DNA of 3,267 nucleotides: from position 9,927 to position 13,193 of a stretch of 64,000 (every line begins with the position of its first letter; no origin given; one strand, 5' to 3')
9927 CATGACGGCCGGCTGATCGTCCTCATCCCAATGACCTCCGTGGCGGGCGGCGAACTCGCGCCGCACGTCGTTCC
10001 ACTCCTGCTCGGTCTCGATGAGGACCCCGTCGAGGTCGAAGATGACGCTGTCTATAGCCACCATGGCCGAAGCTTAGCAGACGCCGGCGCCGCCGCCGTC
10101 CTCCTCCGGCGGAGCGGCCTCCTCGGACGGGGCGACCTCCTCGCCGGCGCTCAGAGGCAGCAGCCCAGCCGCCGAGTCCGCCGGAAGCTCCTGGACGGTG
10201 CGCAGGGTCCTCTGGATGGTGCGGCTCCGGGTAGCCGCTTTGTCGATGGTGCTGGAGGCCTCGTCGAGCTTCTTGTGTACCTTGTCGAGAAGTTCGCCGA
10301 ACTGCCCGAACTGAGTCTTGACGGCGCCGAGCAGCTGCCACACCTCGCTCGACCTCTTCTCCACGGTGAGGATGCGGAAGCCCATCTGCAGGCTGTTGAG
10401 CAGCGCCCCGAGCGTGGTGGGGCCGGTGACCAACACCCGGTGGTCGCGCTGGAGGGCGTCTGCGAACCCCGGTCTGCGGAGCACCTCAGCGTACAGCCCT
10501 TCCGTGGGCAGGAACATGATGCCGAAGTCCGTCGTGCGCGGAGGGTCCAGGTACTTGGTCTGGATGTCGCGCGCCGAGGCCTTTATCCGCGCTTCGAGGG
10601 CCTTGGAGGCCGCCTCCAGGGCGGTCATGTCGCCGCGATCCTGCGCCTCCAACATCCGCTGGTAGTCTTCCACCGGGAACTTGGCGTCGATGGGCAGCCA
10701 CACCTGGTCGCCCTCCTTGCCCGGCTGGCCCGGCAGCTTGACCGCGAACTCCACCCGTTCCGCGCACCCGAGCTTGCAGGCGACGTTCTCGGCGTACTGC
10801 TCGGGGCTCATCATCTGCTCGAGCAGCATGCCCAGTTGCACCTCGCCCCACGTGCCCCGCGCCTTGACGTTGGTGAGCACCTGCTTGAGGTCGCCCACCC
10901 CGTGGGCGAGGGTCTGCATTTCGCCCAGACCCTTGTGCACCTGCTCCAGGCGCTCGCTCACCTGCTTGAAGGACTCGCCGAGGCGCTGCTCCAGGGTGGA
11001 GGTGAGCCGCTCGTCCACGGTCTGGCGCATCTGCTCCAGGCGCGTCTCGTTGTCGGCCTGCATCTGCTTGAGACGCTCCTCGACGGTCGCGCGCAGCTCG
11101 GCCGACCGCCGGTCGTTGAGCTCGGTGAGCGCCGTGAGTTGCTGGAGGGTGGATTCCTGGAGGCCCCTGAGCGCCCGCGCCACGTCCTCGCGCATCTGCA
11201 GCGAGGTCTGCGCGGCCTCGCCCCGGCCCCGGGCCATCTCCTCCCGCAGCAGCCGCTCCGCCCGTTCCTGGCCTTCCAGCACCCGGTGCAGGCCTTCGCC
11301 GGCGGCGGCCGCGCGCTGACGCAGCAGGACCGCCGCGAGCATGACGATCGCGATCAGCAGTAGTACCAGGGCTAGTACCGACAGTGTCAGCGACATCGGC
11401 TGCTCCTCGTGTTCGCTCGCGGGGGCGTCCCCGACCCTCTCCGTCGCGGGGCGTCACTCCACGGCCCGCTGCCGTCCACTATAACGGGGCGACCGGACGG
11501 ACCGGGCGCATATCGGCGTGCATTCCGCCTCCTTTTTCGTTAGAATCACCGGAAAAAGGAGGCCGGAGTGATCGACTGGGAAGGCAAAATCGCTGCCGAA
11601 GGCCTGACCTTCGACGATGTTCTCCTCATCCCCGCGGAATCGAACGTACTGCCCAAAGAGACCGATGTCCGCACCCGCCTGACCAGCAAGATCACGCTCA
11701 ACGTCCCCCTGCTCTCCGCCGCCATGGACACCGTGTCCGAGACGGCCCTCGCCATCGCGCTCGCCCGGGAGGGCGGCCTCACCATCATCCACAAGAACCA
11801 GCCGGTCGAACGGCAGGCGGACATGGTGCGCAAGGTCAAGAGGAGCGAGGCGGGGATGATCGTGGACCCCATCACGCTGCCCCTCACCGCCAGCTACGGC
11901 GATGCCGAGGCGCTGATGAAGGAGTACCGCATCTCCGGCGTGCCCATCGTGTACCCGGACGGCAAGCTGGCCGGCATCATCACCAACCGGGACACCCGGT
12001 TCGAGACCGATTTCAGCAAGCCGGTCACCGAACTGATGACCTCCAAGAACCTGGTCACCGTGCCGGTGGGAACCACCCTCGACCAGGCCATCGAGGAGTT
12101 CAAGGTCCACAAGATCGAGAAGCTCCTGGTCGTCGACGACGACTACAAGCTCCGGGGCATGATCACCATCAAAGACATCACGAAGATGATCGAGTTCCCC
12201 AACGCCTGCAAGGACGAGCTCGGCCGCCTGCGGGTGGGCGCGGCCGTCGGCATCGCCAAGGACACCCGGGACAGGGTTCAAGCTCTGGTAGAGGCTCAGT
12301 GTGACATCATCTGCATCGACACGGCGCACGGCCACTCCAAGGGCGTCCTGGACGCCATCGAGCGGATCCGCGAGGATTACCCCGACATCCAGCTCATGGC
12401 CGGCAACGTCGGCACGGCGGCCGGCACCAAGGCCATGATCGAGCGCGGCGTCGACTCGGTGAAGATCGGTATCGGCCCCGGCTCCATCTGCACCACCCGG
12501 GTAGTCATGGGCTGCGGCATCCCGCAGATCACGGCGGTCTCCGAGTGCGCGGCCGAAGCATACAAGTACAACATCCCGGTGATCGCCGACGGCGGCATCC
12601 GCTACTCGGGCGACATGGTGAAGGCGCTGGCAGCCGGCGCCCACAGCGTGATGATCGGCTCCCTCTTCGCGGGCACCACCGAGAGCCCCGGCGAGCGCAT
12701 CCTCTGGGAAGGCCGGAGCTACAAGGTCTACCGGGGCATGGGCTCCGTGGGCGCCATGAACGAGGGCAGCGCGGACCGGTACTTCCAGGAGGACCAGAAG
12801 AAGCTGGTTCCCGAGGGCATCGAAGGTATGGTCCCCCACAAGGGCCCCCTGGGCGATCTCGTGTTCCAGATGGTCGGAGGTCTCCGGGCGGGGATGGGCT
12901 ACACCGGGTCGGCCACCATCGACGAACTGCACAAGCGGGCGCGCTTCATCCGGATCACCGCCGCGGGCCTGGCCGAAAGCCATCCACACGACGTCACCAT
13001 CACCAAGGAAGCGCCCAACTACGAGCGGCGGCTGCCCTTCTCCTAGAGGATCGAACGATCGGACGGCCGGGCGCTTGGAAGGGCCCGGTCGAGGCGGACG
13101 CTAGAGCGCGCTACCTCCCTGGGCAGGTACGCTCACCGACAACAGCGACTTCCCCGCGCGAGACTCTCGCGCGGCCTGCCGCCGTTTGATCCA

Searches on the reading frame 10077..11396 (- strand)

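Call 57: search_protein_families(library=pfam, proteins=[window:10077-11396:-], max_evalue=0.00001)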
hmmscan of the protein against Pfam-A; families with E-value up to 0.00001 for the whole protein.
window:10077-11396:- (440 aa): 1 family
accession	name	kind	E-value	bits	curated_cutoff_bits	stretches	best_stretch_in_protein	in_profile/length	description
PF02646.22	RmuC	-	1e-78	264.8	26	1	119-408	2-288/291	RmuC family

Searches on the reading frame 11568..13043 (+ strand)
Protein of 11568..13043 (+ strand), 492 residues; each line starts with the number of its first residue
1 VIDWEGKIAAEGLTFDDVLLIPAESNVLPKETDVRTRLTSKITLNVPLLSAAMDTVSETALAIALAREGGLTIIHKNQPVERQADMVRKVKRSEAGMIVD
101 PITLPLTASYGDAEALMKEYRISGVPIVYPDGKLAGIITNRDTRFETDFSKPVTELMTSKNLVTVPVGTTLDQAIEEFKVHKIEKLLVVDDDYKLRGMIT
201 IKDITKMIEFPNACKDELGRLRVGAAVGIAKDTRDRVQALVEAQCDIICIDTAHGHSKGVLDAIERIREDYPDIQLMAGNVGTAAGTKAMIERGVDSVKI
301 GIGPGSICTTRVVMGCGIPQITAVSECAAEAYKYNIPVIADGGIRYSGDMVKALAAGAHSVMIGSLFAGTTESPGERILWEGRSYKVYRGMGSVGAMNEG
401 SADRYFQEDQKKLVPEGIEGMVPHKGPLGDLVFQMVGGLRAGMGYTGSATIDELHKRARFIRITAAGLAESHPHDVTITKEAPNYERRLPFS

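Call 27: search_protein_families(library=ncbifam, proteins=[window:11568-13043:+], max_evalue=1e-10)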
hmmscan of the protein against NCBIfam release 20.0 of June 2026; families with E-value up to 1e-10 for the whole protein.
window:11568-13043:+ (492 aa): 11 families
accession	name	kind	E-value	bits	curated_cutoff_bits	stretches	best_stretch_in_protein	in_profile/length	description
TIGR01302.1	IMP_dehydrog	equivalog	1.8e-182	607.3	481.5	1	12-456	1-450/450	IMP dehydrogenase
NF005311.0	PRK06843.1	equivalog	3.7e-130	434.5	779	2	198-476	119-400/404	inosine 5-monophosphate dehydrogenase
NF005869.0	PRK07807.1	equivalog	3.7e-101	339.5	549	1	8-475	8-476/479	GuaB1 family IMP dehydrogenase-related protein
NF052358.1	GMPRedGuaB1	equivalog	8.5e-99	331.9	675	1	7-474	7-475/479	GMP reductase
NF005493.0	PRK07107.1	equivalog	1.7e-94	317.1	585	1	13-481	10-496/502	IMP dehydrogenase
TIGR01303.1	IMP_DH_rel_1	equivalog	2.1e-93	313.8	562.75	1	12-474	11-473/475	GuaB1 family IMP dehydrogenase-related protein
NF003470.0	PRK05096.1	equivalog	1.2e-61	208.8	397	1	221-464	97-337/347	GMP reductase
TIGR01305.1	GMP_reduct_1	equivalog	7.9e-59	199.4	492.15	1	226-465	101-337/343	GMP reductase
NF003966.0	PRK05458.1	equivalog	1.2e-55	189.1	344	1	223-456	89-311/327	GMP reductase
TIGR01306.1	GMP_reduct_2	equivalog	1.1e-50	173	465.65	1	224-456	86-307/321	GMP reductase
TIGR01304.1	IMP_DH_rel_2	equivalog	2.4e-28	99.4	342.1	1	234-456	142-360/365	GuaB3 family IMP dehydrogenase-related protein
